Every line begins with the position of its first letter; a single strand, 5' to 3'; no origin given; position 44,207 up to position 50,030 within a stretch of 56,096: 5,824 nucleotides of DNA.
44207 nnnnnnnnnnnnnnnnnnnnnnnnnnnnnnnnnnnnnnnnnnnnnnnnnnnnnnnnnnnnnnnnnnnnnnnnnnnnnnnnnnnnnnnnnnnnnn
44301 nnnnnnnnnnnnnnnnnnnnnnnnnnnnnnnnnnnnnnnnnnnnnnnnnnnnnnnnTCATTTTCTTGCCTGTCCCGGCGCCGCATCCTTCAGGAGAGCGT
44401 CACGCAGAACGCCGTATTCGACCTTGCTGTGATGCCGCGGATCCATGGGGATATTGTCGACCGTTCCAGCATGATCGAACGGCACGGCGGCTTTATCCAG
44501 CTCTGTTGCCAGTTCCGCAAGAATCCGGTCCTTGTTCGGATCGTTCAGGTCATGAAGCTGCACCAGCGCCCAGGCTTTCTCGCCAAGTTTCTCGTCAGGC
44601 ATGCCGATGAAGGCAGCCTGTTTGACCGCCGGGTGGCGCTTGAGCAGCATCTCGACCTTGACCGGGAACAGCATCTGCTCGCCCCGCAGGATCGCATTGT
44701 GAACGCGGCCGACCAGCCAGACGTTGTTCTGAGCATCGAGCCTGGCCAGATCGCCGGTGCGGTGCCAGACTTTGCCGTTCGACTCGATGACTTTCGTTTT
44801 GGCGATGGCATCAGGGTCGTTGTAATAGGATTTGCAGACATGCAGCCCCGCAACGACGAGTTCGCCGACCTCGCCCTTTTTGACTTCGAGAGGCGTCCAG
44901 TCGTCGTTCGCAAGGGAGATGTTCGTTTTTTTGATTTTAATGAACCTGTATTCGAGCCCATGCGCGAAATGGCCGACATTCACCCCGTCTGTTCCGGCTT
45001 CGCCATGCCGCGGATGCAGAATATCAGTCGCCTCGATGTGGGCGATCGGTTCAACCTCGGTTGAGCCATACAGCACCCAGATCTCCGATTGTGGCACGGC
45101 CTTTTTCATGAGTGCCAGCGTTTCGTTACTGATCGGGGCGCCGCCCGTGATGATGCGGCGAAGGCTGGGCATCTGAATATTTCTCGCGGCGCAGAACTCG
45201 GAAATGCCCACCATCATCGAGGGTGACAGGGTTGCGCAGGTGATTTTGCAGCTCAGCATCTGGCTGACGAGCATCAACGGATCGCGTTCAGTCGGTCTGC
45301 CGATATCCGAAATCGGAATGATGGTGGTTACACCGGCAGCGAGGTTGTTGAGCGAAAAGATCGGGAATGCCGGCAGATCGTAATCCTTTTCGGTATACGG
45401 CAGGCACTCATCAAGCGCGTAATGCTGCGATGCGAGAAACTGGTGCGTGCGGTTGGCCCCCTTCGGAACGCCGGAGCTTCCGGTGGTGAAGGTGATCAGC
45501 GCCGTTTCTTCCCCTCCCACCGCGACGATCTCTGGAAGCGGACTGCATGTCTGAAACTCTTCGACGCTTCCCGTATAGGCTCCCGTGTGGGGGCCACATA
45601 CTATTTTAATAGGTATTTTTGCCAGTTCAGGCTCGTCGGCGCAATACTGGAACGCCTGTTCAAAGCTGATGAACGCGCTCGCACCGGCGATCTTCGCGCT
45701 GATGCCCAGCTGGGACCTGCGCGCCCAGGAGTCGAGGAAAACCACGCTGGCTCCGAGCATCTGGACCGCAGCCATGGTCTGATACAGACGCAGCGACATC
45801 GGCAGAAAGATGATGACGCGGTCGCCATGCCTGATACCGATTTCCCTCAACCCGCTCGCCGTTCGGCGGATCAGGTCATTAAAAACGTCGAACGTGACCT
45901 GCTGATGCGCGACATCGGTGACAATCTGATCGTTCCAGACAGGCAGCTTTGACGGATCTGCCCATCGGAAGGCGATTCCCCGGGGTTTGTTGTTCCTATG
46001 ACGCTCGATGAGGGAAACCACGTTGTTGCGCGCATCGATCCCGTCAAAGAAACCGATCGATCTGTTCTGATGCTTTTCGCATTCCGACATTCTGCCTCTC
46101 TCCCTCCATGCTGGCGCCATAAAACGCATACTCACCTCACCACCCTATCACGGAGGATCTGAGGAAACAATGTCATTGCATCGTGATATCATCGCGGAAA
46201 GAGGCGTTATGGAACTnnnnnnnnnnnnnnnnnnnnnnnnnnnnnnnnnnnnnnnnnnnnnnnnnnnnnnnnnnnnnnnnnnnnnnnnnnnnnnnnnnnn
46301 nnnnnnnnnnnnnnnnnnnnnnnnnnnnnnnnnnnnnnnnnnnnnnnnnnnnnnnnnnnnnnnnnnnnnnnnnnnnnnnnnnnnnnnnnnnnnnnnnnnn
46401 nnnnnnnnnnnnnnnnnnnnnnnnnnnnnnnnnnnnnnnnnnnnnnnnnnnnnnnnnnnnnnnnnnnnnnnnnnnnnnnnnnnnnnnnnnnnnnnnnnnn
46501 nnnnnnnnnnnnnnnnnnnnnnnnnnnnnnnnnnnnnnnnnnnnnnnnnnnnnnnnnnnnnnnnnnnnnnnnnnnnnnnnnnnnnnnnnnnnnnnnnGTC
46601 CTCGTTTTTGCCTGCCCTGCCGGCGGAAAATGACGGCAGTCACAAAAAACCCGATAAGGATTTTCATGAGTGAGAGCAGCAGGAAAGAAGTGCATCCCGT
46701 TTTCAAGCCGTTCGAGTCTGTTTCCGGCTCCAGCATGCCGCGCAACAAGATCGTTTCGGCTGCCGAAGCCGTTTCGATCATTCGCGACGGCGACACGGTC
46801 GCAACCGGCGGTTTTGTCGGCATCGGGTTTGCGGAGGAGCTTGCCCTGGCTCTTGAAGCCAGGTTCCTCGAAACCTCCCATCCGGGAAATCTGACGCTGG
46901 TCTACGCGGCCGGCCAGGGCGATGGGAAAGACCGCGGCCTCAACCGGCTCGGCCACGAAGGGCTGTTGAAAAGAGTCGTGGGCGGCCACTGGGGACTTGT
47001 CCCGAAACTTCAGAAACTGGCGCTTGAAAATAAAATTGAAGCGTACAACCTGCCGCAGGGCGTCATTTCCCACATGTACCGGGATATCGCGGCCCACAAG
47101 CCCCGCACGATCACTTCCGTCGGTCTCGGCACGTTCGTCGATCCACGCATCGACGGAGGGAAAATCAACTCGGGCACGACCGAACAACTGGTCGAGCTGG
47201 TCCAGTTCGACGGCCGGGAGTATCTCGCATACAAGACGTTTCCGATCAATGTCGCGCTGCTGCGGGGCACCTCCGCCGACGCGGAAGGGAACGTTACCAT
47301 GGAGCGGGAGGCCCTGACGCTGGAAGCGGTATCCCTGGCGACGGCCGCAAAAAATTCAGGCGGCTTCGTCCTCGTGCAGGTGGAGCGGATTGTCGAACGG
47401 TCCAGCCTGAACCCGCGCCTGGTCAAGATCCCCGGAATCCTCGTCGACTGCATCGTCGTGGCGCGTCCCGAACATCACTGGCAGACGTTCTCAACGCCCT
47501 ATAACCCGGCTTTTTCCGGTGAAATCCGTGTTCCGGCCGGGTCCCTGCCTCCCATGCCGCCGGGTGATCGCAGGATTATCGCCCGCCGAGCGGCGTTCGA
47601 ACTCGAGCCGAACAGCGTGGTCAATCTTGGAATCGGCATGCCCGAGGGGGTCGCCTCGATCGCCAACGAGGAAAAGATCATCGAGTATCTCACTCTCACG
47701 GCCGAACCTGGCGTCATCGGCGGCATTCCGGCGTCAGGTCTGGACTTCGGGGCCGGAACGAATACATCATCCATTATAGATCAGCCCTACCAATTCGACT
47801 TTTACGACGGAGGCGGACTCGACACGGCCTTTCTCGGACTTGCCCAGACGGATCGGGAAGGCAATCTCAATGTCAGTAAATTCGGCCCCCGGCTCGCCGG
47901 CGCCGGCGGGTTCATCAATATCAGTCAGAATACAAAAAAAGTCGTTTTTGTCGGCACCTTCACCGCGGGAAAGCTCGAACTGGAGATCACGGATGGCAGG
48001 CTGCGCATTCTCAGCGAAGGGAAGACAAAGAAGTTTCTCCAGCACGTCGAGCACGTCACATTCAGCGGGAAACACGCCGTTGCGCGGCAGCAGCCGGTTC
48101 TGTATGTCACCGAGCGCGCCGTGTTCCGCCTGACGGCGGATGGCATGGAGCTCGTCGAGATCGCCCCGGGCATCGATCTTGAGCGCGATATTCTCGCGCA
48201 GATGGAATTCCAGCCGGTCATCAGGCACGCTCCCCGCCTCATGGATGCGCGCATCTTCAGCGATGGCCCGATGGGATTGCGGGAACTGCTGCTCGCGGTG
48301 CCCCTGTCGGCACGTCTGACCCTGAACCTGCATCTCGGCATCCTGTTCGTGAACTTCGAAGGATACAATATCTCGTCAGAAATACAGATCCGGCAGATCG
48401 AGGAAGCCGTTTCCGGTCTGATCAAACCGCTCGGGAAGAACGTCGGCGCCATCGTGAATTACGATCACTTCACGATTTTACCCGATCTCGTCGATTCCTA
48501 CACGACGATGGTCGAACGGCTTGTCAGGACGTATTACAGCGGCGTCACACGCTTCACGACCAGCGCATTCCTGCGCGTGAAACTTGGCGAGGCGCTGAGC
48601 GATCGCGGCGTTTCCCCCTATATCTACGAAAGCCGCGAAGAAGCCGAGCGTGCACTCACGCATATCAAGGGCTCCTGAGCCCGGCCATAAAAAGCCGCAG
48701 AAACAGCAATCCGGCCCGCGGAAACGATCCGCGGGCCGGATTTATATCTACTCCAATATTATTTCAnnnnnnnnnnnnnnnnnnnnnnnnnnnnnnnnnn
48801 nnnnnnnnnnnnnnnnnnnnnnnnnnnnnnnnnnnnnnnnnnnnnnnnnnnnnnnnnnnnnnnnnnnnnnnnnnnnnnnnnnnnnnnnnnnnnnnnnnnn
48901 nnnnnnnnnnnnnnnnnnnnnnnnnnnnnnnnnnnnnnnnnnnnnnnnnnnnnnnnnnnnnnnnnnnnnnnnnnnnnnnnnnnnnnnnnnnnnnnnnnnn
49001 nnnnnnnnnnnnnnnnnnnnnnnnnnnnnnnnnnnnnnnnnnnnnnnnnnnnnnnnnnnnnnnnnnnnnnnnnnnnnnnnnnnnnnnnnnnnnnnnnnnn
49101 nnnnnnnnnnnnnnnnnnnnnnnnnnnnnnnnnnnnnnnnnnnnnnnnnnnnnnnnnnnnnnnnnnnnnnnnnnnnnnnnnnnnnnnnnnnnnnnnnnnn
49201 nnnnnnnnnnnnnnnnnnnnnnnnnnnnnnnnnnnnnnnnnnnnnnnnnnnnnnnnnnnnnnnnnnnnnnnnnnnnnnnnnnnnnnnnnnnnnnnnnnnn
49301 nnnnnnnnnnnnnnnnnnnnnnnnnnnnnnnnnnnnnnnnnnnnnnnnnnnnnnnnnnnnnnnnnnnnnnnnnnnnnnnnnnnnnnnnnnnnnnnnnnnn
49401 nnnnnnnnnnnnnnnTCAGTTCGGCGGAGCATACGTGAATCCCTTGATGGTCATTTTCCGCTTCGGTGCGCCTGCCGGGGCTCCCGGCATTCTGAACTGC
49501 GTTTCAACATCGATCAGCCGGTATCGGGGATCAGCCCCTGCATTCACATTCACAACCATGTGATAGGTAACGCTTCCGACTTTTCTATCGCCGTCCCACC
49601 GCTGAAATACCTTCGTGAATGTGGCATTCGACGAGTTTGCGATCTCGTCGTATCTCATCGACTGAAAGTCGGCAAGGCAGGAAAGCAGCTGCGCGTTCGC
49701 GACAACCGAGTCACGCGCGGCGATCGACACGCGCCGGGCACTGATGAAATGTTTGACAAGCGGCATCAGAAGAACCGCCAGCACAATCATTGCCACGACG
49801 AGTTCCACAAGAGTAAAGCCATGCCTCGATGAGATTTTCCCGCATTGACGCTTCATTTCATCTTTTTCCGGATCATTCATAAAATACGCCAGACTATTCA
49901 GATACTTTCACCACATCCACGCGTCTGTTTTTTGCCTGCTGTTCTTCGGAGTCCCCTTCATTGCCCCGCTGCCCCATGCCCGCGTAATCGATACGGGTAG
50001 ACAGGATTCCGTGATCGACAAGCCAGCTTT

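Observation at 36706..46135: Compact six-gene minus-strand locus combining acyl-adenylation, prenyl transfer, TspO, an RPH-like phosphotransferase, an MMPL exporter and a BtaA-like SAM enzyme: candidate novel membrane-lipid pathway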

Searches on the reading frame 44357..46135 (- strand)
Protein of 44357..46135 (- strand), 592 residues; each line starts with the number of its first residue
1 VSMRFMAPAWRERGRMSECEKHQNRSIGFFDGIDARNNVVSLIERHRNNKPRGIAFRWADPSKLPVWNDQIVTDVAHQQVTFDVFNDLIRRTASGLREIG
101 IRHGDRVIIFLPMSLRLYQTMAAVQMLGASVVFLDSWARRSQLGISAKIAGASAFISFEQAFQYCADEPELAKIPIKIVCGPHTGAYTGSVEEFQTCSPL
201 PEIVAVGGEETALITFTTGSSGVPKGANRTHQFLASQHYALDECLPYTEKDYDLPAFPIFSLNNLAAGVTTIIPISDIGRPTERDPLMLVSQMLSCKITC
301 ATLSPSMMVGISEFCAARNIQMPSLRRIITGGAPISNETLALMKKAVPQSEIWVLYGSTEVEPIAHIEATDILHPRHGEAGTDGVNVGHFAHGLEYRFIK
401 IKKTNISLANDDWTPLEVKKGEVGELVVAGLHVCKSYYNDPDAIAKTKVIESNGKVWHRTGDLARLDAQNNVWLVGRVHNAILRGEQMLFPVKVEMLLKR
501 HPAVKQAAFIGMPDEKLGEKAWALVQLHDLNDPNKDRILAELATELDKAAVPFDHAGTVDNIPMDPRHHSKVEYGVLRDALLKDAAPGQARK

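Call 3: search_protein_families(library=pfam, proteins=[window:44357-46135:-], max_evalue=0.001)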
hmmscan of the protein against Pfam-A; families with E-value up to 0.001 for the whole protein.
window:44357-46135:- (592 aa): 2 families
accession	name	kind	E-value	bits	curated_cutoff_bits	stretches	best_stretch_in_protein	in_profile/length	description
PF00501.34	AMP-binding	-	1.5e-39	136.4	29.9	1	74-438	16-384/384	AMP-binding enzyme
PF13193.12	AMP-binding_C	-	4.1e-08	34.5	24.5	1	493-564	1-71/76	AMP-binding enzyme C-terminal domain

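Call 4: search_protein_families(library=ncbifam, proteins=[window:44357-46135:-], max_evalue=0.001)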
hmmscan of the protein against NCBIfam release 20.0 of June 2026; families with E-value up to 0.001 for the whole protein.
window:44357-46135:- (592 aa): 102 families (the best 25 are shown)
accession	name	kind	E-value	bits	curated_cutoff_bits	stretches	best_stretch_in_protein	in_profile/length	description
NF006754.0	PRK09274.1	equivalog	2.5e-104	349.5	478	1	38-575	6-541/555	fatty acid CoA ligase family protein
NF004837.0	PRK06187.1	subfamily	1.6e-62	211.4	476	1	69-566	23-509/531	long-chain-fatty-acid--CoA ligase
NF045786.1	OlefBLtnSynXan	equivalog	2.3e-62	211.2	900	1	73-572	34-532/544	olefin beta-lactone synthetase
NF045785.1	OlefBLtnSynShew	equivalog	2.4e-53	181.4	850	1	72-572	30-542/552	olefin beta-lactone synthetase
NF009233.0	PRK12583.1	subfamily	3.8e-43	147.7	832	1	210-581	202-550/558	fatty acid CoA ligase family protein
NF006182.0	PRK08316.1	subfamily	1.2e-39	136.3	663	1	74-564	31-502/523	fatty acyl-CoA synthetase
NF004114.0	PRK05605.1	equivalog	4.9e-39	134.1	766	2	208-565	220-555/575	long-chain-fatty-acid--CoA ligase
NF005801.1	PRK07656.1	equivalog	7.4e-38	130.4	657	1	76-552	23-477/500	FadD3 family acyl-CoA ligase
TIGR01923.1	menE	equivalog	9.7e-38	130.1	330.15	1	81-555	1-423/442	o-succinylbenzoate--CoA ligase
NF006181.0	PRK08314.1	subfamily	9.6e-37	126.4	705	1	197-532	192-506/563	long-chain-fatty-acid--CoA ligase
NF005857.1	PRK07786.1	exception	2.2e-36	125.4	733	1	78-568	33-498/513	fatty-acid--CoA ligase FadD5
NF005714.0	PRK07529.1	subfamily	7.2e-35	120.4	632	1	207-564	216-561/640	acyl-CoA synthetase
NF005676.0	PRK07470.1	equivalog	8.8e-34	117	774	1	71-564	37-514/544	acyl-CoA synthetase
NF005702.0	PRK07514.1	subfamily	1.3e-33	116.2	558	1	72-580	22-499/506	malonyl-CoA synthase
TIGR01733.1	AA-adenyl-dom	subfamily_domain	6.9e-33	114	317.4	1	81-508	1-408/409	amino acid adenylation domain-containing protein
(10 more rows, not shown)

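Call 22: search_solved_structures(query=window:44357-46135:-, max_evalue=1e-10)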
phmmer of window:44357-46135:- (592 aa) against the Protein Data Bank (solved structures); distinct sequences matched with E-value up to 1e-10: 91 (the best 60 are shown).
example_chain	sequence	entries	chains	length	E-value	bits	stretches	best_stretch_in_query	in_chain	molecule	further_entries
3a9u_A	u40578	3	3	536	7.3e-33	117.1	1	88-539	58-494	4-coumarate--CoA ligase | 4-coumarate:CoA ligase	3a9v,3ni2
8r2q_A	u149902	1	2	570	2.4e-28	102.2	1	87-545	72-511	Probable fatty-acid-CoA ligase FadD5 (Fatty-acid-CoA synthetase) (Fatty-acid-CoA synthase)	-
8weu_A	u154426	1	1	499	8.4e-27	97.1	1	80-552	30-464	Fatty-acyl-CoA synthase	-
8wev_A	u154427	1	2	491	9.4e-27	96.9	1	80-549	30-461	Feruloyl-CoA Synthetase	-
5u95_A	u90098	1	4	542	1.4e-26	96.3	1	88-526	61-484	4-coumarate--CoA ligase 2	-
3r44_A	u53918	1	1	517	1.5e-26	96.3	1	405-566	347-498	fatty acyl CoA synthetase FADD13 (FATTY-ACYL-CoA SYNTHETASE)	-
5bsw_A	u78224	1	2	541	3.7e-26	94.9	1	88-526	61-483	4-coumarate--CoA ligase 2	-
5bsm_A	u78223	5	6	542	5.8e-26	94.3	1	88-526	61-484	4-coumarate--CoA ligase 2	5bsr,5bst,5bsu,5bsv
6mfy_A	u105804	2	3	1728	6.4e-25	90.8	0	75-362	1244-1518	Linear gramicidin synthase subunit A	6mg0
6mfz_A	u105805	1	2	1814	8.3e-25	90.5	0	75-362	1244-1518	Linear gramicidin synthase subunit A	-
9be3_A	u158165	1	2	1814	8.3e-25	90.5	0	75-362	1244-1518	Linear gramicidin synthase subunit A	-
9be4_A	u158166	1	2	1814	8.3e-25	90.5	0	75-362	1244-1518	Linear gramicidin synthase subunit A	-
9meh_A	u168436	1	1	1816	8.3e-25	90.5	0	75-362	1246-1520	Linear gramicidin synthase subunit A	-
3ivr_A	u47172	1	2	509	5.1e-23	84.6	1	418-525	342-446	Putative long-chain-fatty-acid CoA ligase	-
8r2r_A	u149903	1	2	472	9.8e-23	83.6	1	87-503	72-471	Probable fatty-acid-CoA ligase FadD5 (Fatty-acid-CoA synthetase) (Fatty-acid-CoA synthase)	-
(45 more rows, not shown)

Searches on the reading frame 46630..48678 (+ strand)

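Call 3: search_protein_families(library=pfam, proteins=[window:46630-48678:+], max_evalue=0.001)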
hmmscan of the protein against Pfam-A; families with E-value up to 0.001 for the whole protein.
window:46630-48678:+ (682 aa): 2 families
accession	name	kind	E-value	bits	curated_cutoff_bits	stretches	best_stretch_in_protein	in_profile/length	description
PF01144.29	CoA_trans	-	1.7e-30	106.5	23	1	43-277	3-216/217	Coenzyme A transferase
PF16957.11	Mal_decarbox_Al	-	5.6e-06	25.4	25.4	1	206-285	138-211/546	Malonate decarboxylase, alpha subunit, transporter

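Call 4: search_protein_families(library=ncbifam, proteins=[window:46630-48678:+], max_evalue=0.001)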
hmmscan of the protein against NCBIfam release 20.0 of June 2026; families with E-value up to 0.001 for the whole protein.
window:46630-48678:+ (682 aa): 6 families
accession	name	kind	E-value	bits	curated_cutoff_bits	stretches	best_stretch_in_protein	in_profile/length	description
NF052271.1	Staph_FadX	equivalog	5e-127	424.7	750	1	40-546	2-509/523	fatty acid degradation protein FadX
TIGR02429.1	pcaI_scoA_fam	subfamily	3.3e-20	72.4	128.5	1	40-277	5-218/222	3-oxoacid CoA-transferase subunit A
NF007394.0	PRK09920.1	equivalog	5.9e-20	71.8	315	1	38-278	2-216/219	acetate CoA-transferase subunit alpha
TIGR02428.1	pcaJ_scoB_fam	subfamily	3.8e-14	52.6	243.55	1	314-518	3-195/207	3-oxoacid CoA-transferase subunit B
TIGR03458.1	YgfH_subfam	subfamily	0.00016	20.5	658.7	1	39-89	3-56/489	succinate CoA transferase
NF053853.1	ScActCoATferScpC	equivalog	0.00027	19.8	500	1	38-107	11-78/493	succinyl-CoA:acetate CoA-transferase ScpC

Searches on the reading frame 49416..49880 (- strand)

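Call 16: search_protein_families(library=pfam, proteins=[window:49416-49880:-], max_evalue=0.00001)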
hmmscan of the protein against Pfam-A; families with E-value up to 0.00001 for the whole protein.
window:49416-49880:- (154 aa): 1 family
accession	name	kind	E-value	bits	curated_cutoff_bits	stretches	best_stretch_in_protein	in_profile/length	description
PF07963.17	N_methyl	-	1.9e-07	30.8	21.2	1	17-41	2-26/27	Prokaryotic N-terminal methylation motif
